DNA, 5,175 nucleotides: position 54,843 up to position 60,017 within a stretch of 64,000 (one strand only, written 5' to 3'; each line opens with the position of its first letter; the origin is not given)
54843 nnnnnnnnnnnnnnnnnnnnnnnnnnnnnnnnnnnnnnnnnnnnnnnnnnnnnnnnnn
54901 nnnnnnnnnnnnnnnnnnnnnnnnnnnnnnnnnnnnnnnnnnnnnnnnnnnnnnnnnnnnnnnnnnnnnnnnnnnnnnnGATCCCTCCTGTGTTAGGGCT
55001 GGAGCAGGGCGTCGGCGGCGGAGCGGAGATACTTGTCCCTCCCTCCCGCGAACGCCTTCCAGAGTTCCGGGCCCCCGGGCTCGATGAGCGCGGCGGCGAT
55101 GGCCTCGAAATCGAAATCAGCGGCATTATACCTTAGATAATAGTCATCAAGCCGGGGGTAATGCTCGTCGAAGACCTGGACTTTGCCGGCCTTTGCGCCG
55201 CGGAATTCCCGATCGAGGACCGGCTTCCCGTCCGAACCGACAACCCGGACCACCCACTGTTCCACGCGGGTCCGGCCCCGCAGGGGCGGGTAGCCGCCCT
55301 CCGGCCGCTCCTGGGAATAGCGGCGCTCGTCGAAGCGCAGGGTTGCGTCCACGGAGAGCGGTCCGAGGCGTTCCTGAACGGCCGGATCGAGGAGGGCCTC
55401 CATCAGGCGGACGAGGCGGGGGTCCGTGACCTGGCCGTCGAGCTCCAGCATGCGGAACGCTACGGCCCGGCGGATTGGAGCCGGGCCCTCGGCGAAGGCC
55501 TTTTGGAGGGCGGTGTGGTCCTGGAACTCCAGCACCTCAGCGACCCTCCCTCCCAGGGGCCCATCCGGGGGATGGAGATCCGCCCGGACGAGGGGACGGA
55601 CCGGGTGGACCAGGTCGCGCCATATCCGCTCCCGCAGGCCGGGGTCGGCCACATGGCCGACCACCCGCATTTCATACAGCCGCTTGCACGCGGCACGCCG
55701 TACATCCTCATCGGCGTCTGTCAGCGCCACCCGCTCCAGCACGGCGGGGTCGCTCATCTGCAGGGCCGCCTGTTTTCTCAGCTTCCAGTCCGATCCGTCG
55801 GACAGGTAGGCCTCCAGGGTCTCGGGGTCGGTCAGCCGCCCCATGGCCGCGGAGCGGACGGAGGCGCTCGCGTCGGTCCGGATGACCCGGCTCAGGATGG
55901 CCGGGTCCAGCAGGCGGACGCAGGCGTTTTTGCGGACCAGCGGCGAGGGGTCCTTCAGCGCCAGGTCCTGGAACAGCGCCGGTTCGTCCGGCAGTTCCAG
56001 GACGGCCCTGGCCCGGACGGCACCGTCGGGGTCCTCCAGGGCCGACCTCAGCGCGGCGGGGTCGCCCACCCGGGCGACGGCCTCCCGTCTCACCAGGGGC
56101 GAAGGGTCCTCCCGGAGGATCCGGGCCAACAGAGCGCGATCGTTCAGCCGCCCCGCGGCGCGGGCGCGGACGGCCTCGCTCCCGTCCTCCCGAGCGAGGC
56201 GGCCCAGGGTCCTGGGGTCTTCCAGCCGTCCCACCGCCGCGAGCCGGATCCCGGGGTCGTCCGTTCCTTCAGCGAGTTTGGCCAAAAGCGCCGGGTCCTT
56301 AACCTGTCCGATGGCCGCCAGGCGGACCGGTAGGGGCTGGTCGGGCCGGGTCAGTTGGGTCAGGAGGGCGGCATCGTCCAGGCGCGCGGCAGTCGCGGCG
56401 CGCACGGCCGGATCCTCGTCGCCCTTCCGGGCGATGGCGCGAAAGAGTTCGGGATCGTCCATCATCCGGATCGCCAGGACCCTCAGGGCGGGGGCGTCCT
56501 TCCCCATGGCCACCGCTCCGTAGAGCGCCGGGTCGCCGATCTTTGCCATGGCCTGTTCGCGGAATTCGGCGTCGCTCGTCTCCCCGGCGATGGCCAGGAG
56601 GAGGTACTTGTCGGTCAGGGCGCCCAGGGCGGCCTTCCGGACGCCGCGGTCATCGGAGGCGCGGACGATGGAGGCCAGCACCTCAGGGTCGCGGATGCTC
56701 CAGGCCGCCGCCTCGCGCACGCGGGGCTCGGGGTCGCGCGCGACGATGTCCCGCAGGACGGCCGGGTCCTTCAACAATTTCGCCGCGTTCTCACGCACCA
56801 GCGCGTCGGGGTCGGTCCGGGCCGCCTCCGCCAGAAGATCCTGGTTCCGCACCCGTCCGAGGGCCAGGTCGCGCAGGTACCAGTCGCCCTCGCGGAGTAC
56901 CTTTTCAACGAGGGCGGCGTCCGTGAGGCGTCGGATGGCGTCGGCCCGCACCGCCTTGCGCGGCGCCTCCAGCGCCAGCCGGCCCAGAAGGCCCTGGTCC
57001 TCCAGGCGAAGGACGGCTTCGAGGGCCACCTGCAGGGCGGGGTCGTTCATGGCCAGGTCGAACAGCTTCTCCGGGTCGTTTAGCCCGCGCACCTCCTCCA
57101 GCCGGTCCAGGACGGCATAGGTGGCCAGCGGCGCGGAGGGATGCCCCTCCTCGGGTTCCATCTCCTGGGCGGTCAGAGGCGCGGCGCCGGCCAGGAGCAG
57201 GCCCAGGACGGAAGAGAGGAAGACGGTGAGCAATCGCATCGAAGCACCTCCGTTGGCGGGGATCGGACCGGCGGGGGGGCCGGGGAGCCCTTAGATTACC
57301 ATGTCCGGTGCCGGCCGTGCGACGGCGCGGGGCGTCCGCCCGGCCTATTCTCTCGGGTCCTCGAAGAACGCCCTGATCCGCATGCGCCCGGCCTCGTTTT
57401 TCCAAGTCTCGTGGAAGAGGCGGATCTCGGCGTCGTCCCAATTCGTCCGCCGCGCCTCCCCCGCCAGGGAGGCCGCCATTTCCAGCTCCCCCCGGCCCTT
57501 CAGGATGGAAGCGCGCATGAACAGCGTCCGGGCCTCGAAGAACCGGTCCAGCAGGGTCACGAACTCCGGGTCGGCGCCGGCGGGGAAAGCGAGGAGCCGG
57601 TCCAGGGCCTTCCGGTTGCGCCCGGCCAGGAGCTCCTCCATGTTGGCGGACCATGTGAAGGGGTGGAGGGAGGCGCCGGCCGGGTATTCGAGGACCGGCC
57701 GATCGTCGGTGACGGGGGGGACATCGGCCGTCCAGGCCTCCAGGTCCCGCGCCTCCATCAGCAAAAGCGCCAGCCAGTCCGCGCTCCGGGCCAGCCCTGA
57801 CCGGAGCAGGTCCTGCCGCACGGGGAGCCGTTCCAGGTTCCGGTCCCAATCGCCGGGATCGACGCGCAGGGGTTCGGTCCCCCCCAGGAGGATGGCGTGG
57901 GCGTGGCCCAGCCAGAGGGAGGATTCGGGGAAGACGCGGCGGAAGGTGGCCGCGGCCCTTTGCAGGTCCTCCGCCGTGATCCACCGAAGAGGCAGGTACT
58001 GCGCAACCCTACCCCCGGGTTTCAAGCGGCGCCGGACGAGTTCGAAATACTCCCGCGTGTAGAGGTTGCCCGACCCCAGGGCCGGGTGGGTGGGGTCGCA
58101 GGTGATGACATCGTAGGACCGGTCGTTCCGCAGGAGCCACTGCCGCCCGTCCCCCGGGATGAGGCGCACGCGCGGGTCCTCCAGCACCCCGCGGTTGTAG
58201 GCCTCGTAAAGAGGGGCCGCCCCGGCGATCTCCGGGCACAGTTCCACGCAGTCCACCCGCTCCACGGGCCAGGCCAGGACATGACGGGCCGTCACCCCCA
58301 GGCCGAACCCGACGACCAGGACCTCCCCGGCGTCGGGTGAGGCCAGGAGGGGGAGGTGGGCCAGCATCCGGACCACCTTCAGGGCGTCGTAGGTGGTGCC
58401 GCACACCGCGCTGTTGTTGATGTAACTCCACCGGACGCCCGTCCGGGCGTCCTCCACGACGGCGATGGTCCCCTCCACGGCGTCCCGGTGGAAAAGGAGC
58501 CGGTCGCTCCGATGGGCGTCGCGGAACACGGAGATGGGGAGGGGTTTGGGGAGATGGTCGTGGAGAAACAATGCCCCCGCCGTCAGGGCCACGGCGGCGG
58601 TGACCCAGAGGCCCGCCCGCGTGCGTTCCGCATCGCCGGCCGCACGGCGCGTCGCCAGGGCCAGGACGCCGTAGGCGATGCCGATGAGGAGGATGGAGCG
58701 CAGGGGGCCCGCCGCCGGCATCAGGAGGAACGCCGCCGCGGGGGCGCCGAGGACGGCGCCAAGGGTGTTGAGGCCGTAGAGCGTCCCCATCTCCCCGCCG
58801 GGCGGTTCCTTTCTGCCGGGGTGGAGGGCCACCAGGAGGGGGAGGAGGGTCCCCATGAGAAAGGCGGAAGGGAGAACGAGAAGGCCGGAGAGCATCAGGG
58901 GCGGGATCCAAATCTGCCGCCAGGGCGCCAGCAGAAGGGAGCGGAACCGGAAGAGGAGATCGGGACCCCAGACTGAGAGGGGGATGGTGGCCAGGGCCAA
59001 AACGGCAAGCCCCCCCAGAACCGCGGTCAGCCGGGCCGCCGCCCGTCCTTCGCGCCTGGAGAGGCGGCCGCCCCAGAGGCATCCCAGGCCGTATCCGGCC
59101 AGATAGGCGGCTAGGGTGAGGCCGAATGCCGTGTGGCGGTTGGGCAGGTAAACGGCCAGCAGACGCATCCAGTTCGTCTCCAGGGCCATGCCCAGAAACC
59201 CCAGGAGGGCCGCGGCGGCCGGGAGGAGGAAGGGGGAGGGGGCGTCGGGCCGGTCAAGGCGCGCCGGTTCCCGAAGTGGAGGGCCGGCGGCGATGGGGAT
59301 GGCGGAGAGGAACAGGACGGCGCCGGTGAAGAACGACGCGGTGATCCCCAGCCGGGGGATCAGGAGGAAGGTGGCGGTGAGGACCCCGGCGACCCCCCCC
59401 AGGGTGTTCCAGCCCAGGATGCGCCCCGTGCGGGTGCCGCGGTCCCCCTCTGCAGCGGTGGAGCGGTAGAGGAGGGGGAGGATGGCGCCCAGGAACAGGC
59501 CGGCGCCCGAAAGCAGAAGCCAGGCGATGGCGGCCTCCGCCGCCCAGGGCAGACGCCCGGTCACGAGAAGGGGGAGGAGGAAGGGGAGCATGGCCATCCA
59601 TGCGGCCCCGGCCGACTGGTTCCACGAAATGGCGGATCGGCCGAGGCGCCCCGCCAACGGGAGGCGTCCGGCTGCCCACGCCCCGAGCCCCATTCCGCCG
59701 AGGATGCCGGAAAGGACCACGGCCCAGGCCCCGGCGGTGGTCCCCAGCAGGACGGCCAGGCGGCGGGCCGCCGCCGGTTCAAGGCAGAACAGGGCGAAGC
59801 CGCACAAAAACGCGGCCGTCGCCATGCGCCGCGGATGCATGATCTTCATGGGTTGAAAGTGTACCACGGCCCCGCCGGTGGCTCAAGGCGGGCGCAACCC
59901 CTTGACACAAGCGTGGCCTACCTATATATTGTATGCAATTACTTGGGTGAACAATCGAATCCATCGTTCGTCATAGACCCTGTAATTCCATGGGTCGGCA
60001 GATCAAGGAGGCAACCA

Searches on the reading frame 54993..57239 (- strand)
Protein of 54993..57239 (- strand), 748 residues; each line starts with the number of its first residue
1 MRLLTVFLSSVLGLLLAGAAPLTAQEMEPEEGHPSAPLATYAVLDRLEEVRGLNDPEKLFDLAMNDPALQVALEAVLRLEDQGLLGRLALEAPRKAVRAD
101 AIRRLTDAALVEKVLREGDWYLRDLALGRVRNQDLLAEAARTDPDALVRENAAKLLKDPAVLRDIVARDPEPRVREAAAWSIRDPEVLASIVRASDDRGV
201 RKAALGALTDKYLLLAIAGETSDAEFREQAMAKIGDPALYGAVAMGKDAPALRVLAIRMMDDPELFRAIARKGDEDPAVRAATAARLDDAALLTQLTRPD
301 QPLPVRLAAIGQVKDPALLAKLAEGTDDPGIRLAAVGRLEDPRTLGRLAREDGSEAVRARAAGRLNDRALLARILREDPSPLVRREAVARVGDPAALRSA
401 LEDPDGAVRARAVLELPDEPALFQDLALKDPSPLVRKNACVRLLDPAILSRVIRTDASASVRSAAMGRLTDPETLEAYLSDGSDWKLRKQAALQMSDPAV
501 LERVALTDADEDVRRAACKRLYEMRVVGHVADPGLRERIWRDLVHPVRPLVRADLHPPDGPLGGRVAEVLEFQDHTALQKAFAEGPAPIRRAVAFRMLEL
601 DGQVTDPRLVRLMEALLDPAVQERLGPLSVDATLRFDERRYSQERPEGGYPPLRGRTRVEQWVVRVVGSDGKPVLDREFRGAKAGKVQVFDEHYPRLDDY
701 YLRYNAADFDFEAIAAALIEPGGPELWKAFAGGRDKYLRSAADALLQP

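Call 16: search_protein_families(library=pfam, proteins=[window:54993-57239:-], max_evalue=0.01)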
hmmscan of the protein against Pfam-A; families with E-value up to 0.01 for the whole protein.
window:54993-57239:- (748 aa): 2 families
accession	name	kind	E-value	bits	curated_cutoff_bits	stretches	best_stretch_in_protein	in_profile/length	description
PF02985.28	HEAT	-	2e-12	46.5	23.5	0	168-183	10-25/31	HEAT repeat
PF13646.12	HEAT_2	-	1.5e-11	44.9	27.7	2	135-208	3-87/88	HEAT repeats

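Call 69: find_encoding_contigs(protein=window:54993-57239:-, flank=10000, max_places=3)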
Protein window:54993-57239:- (748 aa): 8 contigs read that carry it; 3 places shown.
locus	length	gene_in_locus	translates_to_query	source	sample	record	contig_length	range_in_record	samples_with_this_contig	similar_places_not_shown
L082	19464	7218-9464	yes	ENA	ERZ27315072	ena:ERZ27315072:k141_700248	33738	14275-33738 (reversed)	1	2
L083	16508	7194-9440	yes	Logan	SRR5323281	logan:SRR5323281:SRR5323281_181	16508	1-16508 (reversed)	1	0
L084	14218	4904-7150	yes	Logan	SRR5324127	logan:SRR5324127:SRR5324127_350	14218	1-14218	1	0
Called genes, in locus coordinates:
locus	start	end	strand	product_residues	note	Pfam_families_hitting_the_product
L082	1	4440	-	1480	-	?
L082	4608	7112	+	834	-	PF01564:Spermine_synth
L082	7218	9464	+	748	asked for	-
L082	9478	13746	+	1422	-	-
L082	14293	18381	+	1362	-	PF21910:GH85_C (faint), PF00041:fn3 (faint), PF25833:Fn3_SaeA_3rd (faint), PF24489:Ig_J_second (faint), PF24517:CBM96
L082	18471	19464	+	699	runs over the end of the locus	-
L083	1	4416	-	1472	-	?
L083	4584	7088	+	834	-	PF01564:Spermine_synth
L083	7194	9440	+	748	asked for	-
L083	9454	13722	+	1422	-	-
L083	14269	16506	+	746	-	?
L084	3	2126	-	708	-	?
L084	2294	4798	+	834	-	PF01564:Spermine_synth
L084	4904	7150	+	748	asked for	-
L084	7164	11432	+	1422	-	-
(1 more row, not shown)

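Call 85: search_protein_families(library=ncbifam, proteins=[window:54993-57239:-], max_evalue=0.001)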
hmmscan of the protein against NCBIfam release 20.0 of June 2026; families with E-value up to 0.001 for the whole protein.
window:54993-57239:- (748 aa): 0 families

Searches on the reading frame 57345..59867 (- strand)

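Call 16: search_protein_families(library=pfam, proteins=[window:57345-59867:-], max_evalue=0.01)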
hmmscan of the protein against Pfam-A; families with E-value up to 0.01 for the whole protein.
window:57345-59867:- (840 aa): 2 families
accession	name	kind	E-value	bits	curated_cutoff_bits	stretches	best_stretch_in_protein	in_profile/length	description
PF01564.23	Spermine_synth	-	4.3e-19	69.2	22.9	1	500-648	6-155/186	Spermine/spermidine synthase domain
PF13649.12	Methyltransf_25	-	0.0012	19.9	27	1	516-619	1-97/97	Methyltransferase domain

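Call 85: search_protein_families(library=ncbifam, proteins=[window:57345-59867:-], max_evalue=0.001)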
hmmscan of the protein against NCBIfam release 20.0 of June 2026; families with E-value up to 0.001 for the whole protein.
window:57345-59867:- (840 aa): 5 families
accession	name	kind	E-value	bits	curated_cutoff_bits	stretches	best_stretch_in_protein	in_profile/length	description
NF002956.0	PRK03612.1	equivalog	5.6e-41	140.5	472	2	211-621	18-413/522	polyamine aminopropyltransferase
NF037959.1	MFS_SpdSyn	subfamily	2e-29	102.7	40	3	235-432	13-204/480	fused MFS/spermidine synthase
NF002010.0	PRK00811.1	equivalog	1.2e-24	87.1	260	1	491-655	57-223/287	polyamine aminopropyltransferase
TIGR00417.1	speE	equivalog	5e-22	78.4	249.55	1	466-651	28-212/271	spermidine synthase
NF002435.0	PRK01581.1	equivalog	1.5e-06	27.5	537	1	508-620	146-263/374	polyamine aminopropyltransferase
